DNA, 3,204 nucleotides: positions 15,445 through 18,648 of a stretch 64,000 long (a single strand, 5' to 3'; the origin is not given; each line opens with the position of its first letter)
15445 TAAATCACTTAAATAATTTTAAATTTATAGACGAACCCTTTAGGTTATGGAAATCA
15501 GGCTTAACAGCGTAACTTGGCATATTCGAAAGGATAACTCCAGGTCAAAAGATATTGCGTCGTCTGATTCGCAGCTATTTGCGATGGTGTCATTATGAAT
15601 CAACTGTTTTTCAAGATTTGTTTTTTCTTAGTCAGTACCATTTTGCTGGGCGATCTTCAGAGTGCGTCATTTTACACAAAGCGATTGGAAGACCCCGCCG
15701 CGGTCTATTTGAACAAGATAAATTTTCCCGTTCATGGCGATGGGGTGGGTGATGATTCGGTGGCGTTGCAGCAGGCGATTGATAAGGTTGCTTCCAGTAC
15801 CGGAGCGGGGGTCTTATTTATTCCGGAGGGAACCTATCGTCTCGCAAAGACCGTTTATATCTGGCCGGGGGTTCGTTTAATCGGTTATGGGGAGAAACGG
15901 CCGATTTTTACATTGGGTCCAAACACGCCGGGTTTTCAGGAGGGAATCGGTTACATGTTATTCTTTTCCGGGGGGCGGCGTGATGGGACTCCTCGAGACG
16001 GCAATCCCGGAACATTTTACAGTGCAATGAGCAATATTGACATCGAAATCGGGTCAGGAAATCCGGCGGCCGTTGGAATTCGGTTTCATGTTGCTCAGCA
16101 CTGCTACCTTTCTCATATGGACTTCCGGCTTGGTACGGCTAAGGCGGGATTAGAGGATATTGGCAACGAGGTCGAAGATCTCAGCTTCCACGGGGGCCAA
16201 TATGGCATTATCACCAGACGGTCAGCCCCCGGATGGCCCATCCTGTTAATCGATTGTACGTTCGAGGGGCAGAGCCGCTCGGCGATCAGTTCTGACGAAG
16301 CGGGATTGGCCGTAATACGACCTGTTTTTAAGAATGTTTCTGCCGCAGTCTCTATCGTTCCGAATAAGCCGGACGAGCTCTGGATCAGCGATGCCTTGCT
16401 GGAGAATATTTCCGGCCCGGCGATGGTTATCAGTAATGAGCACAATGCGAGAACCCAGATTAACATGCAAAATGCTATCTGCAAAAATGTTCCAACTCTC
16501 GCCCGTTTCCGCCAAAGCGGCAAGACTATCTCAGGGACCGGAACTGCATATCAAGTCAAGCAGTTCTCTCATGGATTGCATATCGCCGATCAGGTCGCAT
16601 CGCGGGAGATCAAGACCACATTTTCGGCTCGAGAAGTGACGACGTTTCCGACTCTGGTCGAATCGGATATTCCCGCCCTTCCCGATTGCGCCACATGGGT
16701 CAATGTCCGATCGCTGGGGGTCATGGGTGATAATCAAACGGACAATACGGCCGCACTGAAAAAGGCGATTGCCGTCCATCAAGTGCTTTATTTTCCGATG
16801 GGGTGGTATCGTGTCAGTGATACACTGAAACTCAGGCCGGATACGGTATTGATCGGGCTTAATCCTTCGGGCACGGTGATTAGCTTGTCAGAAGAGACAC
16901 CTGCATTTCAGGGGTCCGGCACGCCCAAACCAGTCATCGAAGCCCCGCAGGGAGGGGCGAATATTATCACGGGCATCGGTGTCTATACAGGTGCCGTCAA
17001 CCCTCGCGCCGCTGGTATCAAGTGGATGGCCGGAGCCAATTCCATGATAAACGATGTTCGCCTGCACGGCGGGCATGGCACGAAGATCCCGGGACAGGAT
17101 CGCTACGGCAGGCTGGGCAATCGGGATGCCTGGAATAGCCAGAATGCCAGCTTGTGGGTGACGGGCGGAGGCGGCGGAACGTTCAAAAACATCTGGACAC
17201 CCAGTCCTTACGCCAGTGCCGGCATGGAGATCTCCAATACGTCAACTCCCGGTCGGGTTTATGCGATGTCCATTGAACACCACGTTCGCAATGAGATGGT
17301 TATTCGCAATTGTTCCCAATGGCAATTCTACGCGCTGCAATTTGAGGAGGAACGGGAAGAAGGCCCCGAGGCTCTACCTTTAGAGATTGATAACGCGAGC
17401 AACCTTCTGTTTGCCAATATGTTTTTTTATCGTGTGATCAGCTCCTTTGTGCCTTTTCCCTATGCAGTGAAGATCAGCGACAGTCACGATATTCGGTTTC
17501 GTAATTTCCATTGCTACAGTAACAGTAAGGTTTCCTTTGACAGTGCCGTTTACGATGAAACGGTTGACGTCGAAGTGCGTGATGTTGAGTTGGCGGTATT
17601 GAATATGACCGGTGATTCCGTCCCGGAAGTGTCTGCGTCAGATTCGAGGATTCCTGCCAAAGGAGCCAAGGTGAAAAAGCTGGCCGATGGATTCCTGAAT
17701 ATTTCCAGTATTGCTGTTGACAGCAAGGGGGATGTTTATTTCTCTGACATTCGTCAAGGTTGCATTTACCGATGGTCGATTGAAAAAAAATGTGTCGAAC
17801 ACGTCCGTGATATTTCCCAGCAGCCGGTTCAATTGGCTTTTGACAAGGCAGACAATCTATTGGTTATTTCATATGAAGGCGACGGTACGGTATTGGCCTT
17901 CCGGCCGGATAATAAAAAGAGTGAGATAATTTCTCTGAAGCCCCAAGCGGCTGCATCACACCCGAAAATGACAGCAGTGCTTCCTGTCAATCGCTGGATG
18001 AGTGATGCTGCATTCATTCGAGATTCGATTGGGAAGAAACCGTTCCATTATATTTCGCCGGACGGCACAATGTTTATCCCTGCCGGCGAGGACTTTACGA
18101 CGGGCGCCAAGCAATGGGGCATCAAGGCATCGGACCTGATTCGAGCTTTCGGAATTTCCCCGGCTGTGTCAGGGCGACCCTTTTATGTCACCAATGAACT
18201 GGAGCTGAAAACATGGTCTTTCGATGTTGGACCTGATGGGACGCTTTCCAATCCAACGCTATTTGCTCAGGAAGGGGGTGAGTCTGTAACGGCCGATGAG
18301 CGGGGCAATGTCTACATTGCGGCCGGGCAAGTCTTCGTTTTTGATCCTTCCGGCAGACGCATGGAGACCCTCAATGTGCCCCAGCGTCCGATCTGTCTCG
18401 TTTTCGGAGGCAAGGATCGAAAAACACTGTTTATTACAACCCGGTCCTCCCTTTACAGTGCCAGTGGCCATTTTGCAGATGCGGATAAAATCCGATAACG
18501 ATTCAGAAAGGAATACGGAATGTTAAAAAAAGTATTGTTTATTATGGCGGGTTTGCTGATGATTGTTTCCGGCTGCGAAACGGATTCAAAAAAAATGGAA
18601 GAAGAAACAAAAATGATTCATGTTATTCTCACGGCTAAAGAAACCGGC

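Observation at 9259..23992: Beta-1,3/1,6-glucan plus alpha-mannan type degradative cluster (fungal-wall/laminarin-like), including an unusual GH55-like::SGL-propeller fusion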

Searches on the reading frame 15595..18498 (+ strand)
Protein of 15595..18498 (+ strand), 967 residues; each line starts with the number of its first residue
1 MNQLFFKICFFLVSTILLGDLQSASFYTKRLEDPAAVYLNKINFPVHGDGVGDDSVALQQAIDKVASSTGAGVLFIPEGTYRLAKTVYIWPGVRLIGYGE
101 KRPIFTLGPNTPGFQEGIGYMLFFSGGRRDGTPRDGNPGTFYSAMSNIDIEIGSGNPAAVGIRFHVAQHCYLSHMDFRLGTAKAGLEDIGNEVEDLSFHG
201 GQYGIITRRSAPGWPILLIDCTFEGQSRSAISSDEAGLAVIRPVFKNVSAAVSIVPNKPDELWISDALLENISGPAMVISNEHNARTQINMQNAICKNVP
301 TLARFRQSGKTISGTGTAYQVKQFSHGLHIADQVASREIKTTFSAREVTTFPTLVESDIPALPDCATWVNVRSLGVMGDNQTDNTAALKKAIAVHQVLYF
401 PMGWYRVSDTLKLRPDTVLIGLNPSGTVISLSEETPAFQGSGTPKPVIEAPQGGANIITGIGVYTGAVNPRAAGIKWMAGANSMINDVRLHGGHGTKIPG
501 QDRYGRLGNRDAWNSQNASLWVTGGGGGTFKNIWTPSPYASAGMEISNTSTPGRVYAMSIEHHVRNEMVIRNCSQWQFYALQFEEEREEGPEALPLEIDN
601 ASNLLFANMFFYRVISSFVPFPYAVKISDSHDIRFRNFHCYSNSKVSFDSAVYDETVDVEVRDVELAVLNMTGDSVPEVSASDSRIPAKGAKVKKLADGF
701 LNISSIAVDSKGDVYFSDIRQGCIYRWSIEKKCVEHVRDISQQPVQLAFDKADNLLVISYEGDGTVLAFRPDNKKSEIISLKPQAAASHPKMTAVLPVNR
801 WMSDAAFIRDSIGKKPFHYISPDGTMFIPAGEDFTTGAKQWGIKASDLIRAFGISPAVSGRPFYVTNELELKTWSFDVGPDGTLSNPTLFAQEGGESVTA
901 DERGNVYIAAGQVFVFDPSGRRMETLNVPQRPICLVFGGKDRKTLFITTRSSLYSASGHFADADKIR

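Call 4: search_protein_families(library=pfam, proteins=[window:15595-18498:+], max_evalue=0.01)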
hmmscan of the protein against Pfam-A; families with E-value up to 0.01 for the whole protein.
window:15595-18498:+ (967 aa): 3 families
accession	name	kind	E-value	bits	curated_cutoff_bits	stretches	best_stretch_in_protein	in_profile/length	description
PF12708.12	Pect-lyase_RHGA_epim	-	4.1e-35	121.9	27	2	45-232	8-191/213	Rhamnogalacturonase A/epimerase, pectate lyase-like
PF08450.18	SGL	-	1.2e-17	64.8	26.3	1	859-949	144-244/246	SMP-30/Gluconolactonase/LRE-like region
PF06739.17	SBBP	-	0.0016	18.8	20.5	0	896-909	16-29/38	Beta-propeller repeat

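Call 7: search_solved_structures(query=window:15595-18498:+, max_evalue=1, show_alignments=3)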
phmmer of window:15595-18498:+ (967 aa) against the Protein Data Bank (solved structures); distinct sequences matched with E-value up to 1: 18.
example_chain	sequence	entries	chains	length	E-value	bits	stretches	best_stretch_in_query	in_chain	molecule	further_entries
5m5z_A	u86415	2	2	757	1.1e-07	33.4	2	365-477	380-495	Beta-1,3-glucanase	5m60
3e5z_A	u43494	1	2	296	7.1e-06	27.4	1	689-956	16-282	putative Gluconolactonase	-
7plb_A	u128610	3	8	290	9e-06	27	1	856-950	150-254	Smp-30/Cgr1 family protein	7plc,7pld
7chu_A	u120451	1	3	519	2.5e-05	25.5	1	37-101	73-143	Putative pectin lyase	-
8jhh_A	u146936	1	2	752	2.6e-05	25.5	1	375-489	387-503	MnLam55A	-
4mr0_A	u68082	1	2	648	3.2e-05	25.2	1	28-93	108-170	Plasmin and fibronectin-binding protein A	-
3zpp_A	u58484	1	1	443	6.8e-05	24.1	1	43-93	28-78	CELL WALL SURFACE ANCHOR FAMILY PROTEIN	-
5lw3_A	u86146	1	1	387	0.00049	21.3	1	42-84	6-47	Poly(beta-D-mannuronate) C5 epimerase 6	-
3gq7_A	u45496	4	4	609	0.0014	19.8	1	368-433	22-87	Preneck appendage protein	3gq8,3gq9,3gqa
6qz9_A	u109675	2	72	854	0.0014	19.7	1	368-433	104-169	Pre-neck appendage protein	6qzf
3suc_A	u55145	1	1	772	0.0019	19.3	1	368-433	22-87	Preneck appendage protein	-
2pyg_A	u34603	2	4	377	0.0045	18.1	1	42-85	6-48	Poly(beta-D-mannuronate) C5 epimerase 4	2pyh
4urr_A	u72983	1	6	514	0.0054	17.8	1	39-101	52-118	BIFUNCTIONAL TAIL PROTEIN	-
2vbe_A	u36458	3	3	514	0.0058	17.7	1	39-101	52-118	TAILSPIKE-PROTEIN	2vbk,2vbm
7sg7_A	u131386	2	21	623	0.0077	17.3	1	39-101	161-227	Gene 14 protein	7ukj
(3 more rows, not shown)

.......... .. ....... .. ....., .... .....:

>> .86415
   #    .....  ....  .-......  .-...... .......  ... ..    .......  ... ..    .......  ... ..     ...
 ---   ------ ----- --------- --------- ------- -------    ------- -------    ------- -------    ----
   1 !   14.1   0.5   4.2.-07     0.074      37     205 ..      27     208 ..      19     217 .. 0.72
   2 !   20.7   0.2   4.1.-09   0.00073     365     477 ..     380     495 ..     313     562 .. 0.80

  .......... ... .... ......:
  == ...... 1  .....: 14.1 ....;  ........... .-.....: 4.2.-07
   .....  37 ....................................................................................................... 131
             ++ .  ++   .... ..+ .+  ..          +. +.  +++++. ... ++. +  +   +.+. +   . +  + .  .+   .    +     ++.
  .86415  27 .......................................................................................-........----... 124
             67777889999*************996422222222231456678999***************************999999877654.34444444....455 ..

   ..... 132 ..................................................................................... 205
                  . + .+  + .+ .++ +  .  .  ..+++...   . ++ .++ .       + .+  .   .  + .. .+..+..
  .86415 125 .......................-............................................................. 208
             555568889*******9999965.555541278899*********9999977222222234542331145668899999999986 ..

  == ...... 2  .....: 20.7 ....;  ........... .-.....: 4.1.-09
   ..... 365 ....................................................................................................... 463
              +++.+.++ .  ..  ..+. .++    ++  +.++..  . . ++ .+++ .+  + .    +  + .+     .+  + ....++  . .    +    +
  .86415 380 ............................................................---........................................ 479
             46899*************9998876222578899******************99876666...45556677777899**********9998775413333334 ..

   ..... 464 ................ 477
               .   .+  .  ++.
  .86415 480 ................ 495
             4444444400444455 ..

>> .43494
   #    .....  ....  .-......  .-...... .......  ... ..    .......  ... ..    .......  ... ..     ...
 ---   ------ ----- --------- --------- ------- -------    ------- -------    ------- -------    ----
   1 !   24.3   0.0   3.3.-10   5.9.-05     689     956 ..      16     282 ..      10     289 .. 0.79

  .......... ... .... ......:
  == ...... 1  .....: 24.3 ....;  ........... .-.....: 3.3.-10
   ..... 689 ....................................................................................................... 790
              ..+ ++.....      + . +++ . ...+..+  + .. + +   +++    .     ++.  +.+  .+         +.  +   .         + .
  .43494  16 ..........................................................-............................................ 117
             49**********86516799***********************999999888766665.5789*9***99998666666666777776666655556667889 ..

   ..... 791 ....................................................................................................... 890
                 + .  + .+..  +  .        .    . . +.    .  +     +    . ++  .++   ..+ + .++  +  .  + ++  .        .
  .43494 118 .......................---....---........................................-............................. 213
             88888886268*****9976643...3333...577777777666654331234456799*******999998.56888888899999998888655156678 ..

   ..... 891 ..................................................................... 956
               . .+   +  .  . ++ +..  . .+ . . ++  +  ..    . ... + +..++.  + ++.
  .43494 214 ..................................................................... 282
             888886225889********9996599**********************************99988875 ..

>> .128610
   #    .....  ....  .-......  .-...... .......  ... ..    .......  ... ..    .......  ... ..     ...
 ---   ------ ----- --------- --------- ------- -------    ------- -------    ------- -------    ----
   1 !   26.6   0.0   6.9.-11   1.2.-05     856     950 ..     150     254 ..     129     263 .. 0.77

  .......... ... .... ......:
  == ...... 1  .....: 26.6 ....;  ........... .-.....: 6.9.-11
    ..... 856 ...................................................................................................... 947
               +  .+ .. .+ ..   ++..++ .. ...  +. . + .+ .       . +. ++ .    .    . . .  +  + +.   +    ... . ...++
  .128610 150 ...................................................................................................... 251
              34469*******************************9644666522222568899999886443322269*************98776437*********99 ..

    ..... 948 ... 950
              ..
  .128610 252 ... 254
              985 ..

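Call 12: find_homologous_proteins(query=window:15595-18495:+, max_evalue=0.00001)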
Query window:15595-18495:+ (967 aa): 4073 proteins with E <= 0.00001 among 8000 candidates; the best 120 are listed.
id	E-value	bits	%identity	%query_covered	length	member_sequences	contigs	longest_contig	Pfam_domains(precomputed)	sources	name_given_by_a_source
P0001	0.0e+0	2238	100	100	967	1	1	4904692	PF12708.13,PF08450.19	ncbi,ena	-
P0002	0.0e+0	1676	81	92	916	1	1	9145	PF12708.13,PF08450.19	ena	-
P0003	0.0e+0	1652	74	99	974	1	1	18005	PF12708.13,PF08450.19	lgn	-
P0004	0.0e+0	1637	73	99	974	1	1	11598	PF12708.13,PF08450.19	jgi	-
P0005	0.0e+0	1635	72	99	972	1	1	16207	PF12708.13,PF08450.19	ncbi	-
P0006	0.0e+0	1634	73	98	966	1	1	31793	PF12708.13,PF08450.19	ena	-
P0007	0.0e+0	1630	72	99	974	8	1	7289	PF12708.13,PF08450.19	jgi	-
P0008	0.0e+0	1628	73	98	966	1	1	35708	PF12708.13,PF08450.19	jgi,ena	-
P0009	0.0e+0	1623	71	100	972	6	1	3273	PF12708.13,PF08450.19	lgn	-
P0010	0.0e+0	1619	73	99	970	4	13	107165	PF12708.13,PF08450.19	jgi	-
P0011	0.0e+0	1615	73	97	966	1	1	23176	PF12708.13,PF08450.19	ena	-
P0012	0.0e+0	1613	71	99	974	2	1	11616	PF12708.13,PF08450.19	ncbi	-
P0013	0.0e+0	1613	72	100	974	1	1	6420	PF12708.13,PF08450.19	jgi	jgi:sugar lactone lactonase YvrE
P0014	0.0e+0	1610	72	99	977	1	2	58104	PF12708.13,PF08450.19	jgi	jgi:sugar lactone lactonase YvrE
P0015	0.0e+0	1610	72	99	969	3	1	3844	PF12708.13,PF08450.19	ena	-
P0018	0.0e+0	1600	72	98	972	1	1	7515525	PF12708.13,PF08450.19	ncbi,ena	-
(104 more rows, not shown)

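Call 13: find_encoding_contigs(protein=P0001, flank=10000, max_places=3)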
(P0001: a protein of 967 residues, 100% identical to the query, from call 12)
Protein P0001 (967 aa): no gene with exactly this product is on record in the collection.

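Call 14: find_encoding_contigs(protein=P0018, flank=10000, max_places=3)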
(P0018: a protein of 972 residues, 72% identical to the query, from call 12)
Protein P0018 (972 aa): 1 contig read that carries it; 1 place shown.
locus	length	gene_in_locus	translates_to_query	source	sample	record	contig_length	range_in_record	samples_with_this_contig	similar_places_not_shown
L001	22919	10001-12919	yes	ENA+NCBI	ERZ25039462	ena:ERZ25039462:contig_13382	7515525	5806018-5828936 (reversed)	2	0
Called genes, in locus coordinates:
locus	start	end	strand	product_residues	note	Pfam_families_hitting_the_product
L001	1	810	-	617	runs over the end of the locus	-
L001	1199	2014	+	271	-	-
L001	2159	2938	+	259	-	-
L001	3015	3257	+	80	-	PF13711:DUF4160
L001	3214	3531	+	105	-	PF10387:DUF2442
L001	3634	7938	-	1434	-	PF00176:SNF2-rel_dom, PF00271:Helicase_C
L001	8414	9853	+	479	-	PF00155:Aminotran_1_2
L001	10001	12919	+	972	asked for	PF12708:Pect-lyase_RHGA_epim, PF08450:SGL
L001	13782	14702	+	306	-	PF03781:FGE-sulfatase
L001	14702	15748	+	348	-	PF03781:FGE-sulfatase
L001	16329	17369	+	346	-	PF03130:HEAT_PBS (faint), PF13646:HEAT_2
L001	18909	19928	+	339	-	PF00044:Gp_dh_N, PF02800:Gp_dh_C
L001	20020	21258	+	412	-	PF00162:PGK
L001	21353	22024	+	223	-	PF00834:Ribul_P_3_epim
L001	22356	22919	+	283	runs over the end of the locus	PF17848:Zn_ribbon_ACC, PF01039:Carboxyl_trans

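Call 15: find_related_loci(query=window:15595-18495:+, collection=genome_contigs, flank=10000)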
Query window:15595-18495:+ (967 aa) in genome_contigs; peptide patterns used: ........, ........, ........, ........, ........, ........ (x = any residue, [..] = any of these).
46 stretches matched a pattern, but none encodes a relative of the query by tblastn (E <= 1e-3).
